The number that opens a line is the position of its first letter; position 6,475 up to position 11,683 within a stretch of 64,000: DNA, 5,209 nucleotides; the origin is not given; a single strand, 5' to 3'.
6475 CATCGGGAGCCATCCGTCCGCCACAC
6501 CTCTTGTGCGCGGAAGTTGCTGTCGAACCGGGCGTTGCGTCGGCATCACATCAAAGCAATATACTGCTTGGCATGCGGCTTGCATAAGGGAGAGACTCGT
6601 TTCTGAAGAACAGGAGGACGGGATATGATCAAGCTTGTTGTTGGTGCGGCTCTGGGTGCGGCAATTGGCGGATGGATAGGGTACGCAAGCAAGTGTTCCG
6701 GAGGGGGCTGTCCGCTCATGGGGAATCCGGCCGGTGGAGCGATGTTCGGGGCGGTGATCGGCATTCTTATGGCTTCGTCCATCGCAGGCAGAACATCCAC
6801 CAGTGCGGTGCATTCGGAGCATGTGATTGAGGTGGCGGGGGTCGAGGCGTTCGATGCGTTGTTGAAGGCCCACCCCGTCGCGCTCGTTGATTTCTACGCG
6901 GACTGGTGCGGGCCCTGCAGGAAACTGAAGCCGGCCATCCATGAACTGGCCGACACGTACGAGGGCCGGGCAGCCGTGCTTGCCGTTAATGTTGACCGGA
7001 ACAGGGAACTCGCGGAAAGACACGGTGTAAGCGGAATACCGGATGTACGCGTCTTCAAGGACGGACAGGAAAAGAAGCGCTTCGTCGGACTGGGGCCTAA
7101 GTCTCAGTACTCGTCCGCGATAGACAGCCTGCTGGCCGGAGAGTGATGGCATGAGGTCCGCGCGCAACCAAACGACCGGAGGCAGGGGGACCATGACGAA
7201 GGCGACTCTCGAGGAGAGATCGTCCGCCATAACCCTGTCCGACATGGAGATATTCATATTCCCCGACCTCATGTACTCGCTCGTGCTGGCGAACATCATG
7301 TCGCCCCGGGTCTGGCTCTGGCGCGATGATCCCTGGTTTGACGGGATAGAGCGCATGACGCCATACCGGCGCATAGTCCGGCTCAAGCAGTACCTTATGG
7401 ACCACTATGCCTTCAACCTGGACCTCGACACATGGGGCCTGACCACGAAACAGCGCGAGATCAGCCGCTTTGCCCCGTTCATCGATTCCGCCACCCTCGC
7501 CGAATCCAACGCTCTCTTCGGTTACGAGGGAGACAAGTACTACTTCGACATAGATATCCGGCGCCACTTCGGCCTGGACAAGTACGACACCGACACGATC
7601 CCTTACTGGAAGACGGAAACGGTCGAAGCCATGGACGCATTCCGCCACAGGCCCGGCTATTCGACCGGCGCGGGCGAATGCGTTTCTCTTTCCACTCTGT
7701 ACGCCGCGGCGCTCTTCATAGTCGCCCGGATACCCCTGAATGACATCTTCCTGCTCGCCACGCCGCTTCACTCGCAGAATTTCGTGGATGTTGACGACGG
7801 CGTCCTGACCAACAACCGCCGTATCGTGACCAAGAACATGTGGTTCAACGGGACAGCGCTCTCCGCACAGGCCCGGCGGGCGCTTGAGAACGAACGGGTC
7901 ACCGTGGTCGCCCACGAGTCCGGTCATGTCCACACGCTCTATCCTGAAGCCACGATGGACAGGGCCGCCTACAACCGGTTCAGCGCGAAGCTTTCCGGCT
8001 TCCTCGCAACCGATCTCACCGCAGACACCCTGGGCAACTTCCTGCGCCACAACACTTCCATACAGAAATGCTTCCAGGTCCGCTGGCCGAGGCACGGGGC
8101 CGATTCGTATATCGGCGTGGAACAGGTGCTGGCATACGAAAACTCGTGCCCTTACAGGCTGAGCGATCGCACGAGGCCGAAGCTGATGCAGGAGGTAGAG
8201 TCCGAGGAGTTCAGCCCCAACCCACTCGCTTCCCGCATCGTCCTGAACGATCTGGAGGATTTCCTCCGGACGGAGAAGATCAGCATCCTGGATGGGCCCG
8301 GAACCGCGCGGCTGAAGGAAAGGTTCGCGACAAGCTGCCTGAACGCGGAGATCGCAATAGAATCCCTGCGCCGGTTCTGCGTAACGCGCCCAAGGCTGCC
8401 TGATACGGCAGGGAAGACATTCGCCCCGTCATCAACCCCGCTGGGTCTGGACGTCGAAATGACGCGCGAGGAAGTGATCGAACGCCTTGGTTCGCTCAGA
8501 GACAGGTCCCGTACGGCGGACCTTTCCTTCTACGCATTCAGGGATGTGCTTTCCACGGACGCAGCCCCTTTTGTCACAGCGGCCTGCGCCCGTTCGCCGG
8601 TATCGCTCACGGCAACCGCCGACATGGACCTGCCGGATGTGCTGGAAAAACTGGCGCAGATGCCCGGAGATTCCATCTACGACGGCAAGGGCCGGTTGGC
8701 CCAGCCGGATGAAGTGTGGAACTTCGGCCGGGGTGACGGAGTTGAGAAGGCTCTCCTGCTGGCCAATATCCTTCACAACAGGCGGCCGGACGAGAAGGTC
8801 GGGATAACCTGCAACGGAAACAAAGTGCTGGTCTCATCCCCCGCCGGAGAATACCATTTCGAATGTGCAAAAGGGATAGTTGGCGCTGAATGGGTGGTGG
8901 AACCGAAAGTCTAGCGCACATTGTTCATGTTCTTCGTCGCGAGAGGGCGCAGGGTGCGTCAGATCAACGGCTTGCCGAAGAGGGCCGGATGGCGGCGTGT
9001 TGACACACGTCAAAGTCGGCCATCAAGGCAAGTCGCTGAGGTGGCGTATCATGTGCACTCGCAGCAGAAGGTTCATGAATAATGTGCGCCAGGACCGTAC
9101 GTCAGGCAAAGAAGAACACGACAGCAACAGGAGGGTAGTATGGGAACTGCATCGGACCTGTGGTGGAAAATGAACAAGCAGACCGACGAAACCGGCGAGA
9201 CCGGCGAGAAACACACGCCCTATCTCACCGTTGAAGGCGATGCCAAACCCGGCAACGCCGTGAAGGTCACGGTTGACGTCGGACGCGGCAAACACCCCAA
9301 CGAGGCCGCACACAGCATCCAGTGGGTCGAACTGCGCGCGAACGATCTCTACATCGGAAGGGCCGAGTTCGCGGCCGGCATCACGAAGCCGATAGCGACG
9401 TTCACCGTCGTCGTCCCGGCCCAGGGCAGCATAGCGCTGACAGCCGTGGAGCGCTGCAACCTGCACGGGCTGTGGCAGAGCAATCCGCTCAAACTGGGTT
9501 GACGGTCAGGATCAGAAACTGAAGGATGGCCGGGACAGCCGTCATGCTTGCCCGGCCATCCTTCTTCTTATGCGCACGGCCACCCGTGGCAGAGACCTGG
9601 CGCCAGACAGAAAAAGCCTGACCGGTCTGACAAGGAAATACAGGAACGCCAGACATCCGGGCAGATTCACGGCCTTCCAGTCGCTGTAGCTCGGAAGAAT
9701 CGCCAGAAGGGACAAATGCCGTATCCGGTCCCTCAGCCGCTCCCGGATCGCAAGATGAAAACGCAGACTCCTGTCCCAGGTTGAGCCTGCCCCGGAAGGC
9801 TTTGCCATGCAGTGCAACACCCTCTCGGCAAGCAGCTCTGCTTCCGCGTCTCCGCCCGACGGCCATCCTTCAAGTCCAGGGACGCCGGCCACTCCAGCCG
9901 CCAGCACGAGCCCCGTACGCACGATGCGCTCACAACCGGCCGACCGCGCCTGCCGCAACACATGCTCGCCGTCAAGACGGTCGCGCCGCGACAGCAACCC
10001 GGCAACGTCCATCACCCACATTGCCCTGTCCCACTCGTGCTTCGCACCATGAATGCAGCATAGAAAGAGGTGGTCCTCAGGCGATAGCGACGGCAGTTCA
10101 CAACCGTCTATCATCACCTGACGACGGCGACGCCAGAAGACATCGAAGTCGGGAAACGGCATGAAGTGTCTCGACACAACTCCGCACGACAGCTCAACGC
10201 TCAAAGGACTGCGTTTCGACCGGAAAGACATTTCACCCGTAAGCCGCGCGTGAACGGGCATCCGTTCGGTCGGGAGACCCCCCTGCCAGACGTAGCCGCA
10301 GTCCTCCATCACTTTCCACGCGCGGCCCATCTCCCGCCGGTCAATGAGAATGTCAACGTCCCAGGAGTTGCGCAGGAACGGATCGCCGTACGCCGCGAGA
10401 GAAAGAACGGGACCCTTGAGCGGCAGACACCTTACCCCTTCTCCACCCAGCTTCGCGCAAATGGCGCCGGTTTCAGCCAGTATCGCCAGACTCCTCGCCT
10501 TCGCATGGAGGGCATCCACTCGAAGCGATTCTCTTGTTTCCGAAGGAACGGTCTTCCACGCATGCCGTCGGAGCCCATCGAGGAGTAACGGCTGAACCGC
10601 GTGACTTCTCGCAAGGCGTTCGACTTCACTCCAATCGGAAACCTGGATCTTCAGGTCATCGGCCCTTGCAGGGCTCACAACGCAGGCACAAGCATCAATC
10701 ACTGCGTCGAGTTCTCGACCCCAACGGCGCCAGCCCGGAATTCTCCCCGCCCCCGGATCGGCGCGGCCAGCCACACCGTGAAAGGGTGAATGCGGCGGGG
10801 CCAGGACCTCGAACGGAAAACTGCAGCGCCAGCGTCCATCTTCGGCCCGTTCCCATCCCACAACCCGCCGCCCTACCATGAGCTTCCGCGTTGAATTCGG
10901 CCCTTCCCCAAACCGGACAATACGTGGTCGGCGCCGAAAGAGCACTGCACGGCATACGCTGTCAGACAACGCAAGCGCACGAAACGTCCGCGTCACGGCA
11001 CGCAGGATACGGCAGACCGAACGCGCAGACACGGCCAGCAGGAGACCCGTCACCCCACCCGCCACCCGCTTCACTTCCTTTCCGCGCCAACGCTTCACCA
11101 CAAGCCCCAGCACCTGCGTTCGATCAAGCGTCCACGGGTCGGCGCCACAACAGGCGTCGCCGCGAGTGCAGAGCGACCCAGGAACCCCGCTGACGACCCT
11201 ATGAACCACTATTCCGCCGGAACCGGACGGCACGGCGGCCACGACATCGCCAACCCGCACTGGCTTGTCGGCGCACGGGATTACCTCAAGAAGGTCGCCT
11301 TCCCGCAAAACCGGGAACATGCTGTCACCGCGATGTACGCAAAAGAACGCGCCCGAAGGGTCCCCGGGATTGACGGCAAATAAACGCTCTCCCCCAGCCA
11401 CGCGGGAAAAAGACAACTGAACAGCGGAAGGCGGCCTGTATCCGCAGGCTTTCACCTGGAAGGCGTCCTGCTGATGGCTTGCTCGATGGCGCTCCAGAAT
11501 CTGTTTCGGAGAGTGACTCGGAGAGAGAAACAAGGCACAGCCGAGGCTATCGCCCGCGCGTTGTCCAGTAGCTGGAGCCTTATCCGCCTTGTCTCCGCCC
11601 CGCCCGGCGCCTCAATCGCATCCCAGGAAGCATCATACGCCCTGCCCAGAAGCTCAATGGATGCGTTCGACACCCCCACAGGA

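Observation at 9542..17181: Seven-gene RiPP cassette with two radical-SAM/SPASM maturases, RRE, kinase-like protein, peptidase::nucleotidyltransferase fusion and exporter (SynChlorMet-like)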

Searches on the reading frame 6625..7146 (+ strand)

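Call 43: search_protein_families(library=pfam, proteins=[window:6625-7146:+], max_evalue=0.001)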
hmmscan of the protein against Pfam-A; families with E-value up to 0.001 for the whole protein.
window:6625-7146:+ (173 aa): 5 families
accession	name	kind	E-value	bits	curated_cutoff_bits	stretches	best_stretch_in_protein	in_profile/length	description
PF00085.26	Thioredoxin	-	2e-25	89.2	23.5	1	73-167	7-102/103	Thioredoxin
PF19628.4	DUF6132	-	1.4e-08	34.7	23.2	1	2-51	6-55/60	Family of unknown function (DUF6132)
PF13098.12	Thioredoxin_2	-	5.8e-08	33.5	27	1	85-164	7-102/104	Thioredoxin-like domain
PF13905.12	Thioredoxin_8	-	2.7e-05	24.9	27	1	86-128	4-48/94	Thioredoxin-like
PF00578.27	AhpC-TSA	-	0.00021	21.7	26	1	81-131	24-75/124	AhpC/TSA family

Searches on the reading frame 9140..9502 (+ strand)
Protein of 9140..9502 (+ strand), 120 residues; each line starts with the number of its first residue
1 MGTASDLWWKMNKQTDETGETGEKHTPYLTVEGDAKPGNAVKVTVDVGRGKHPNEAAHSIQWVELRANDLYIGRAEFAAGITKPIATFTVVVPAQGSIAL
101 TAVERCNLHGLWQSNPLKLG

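Call 43: search_protein_families(library=pfam, proteins=[window:9140-9502:+], max_evalue=0.001)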
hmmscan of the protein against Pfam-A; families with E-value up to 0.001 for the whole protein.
window:9140-9502:+ (120 aa): 1 family
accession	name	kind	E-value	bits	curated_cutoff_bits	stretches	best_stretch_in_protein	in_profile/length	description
PF01880.24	Desulfoferrodox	-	9.4e-25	87.5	22.2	1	20-114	4-97/98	Desulfoferrodoxin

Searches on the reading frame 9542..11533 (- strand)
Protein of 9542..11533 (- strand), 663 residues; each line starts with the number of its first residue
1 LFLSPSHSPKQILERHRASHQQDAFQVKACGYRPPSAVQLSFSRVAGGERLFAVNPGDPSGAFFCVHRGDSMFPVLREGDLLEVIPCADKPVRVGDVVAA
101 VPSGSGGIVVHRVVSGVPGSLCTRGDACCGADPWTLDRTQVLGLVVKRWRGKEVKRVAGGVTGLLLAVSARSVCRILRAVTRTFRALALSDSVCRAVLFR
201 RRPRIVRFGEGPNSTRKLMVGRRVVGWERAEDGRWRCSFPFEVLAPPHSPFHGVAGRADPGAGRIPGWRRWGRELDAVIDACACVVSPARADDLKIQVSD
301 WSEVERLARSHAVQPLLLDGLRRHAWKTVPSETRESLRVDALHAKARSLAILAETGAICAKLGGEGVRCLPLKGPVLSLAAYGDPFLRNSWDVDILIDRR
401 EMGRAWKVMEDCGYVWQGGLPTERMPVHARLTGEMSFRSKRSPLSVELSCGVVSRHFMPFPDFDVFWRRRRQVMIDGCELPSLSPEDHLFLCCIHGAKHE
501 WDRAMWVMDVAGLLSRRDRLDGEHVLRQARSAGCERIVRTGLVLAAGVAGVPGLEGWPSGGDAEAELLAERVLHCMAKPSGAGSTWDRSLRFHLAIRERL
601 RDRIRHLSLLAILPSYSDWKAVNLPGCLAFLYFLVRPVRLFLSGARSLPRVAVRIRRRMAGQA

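Call 3: search_protein_families(library=ncbifam, proteins=[window:9542-11533:-], max_evalue=0.01)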
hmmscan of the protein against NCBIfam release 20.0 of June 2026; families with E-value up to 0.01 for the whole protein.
window:9542-11533:- (663 aa): 1 family
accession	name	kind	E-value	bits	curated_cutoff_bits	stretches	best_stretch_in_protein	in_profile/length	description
TIGR02228.1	sigpep_I_arch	equivalog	1.1e-06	28.6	51.85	1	69-145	38-118/158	signal peptidase I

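Call 4: search_protein_families(library=pfam, proteins=[window:9542-11533:-], max_evalue=0.01)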
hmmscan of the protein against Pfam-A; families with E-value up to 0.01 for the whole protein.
window:9542-11533:- (663 aa): 1 family
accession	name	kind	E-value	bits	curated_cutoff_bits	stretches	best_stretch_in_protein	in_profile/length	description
PF14907.12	NTP_transf_5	-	3.7e-53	181.1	31.2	1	299-546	3-245/249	Uncharacterised nucleotidyltransferase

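Call 46: find_homologous_proteins(query=window:9542-11455:-, max_evalue=0.00001)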
Query window:9542-11455:- (637 aa): 8 proteins with E <= 0.00001 among 8000 candidates.
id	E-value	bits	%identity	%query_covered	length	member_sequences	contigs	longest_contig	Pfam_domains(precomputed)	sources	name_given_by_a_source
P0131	0.0e+0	1351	100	93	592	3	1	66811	PF14907.13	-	-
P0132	1.6e-39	154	34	54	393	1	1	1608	PF14907.13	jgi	-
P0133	6.5e-38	149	33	54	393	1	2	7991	PF14907.13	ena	-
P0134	2.9e-34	136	33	54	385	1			PF14907.13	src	-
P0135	2.6e-20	90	29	40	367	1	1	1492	PF14907.13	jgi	jgi:hypothetical protein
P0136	5.1e-16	76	37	28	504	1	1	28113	PF27840.1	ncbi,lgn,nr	ncbi:MAG: SynChlorMet cassette protein ScmC [Methanothrix sp.]|nr:SynChlorMet cassette protein ScmC 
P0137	2.0e-6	44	29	36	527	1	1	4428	PF14907.13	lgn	-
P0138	2.3e-6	44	25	38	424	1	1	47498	PF14907.13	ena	-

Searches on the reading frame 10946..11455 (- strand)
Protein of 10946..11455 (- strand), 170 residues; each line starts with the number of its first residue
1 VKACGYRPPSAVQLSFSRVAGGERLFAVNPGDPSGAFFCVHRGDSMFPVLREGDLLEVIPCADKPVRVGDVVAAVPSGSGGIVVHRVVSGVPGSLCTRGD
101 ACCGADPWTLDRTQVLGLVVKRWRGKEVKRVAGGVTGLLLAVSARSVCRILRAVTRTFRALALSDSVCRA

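Call 52: search_solved_structures(query=A3, max_evalue=1, show_alignments=2)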
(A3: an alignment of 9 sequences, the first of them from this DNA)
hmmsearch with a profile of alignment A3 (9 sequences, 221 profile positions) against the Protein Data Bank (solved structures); distinct sequences matched with E-value up to 1: 7.
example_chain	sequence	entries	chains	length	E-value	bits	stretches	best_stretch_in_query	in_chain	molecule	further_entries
7p2q_A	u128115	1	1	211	4.8e-12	48.9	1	21-93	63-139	Signal peptidase complex catalytic subunit SEC11C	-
7p2p_A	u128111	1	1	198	7.4e-11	45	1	21-94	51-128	Signal peptidase complex catalytic subunit SEC11A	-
9rjb_A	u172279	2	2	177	2.9e-10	43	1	20-94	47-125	Signal peptidase complex catalytic subunit SEC11A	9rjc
4me8_A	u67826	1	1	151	0.00016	24.3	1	22-83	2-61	Signal peptidase I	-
4nv4_A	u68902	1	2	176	0.00025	23.7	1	23-83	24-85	Signal peptidase I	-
4wvh_A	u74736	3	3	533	0.00027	23.5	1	20-83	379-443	Maltose-binding periplasmic protein,Signal peptidase IB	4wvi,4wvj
4wvg_A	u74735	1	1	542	0.002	20.7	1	20-83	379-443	Maltose-binding periplasmic protein,Signal peptidase IB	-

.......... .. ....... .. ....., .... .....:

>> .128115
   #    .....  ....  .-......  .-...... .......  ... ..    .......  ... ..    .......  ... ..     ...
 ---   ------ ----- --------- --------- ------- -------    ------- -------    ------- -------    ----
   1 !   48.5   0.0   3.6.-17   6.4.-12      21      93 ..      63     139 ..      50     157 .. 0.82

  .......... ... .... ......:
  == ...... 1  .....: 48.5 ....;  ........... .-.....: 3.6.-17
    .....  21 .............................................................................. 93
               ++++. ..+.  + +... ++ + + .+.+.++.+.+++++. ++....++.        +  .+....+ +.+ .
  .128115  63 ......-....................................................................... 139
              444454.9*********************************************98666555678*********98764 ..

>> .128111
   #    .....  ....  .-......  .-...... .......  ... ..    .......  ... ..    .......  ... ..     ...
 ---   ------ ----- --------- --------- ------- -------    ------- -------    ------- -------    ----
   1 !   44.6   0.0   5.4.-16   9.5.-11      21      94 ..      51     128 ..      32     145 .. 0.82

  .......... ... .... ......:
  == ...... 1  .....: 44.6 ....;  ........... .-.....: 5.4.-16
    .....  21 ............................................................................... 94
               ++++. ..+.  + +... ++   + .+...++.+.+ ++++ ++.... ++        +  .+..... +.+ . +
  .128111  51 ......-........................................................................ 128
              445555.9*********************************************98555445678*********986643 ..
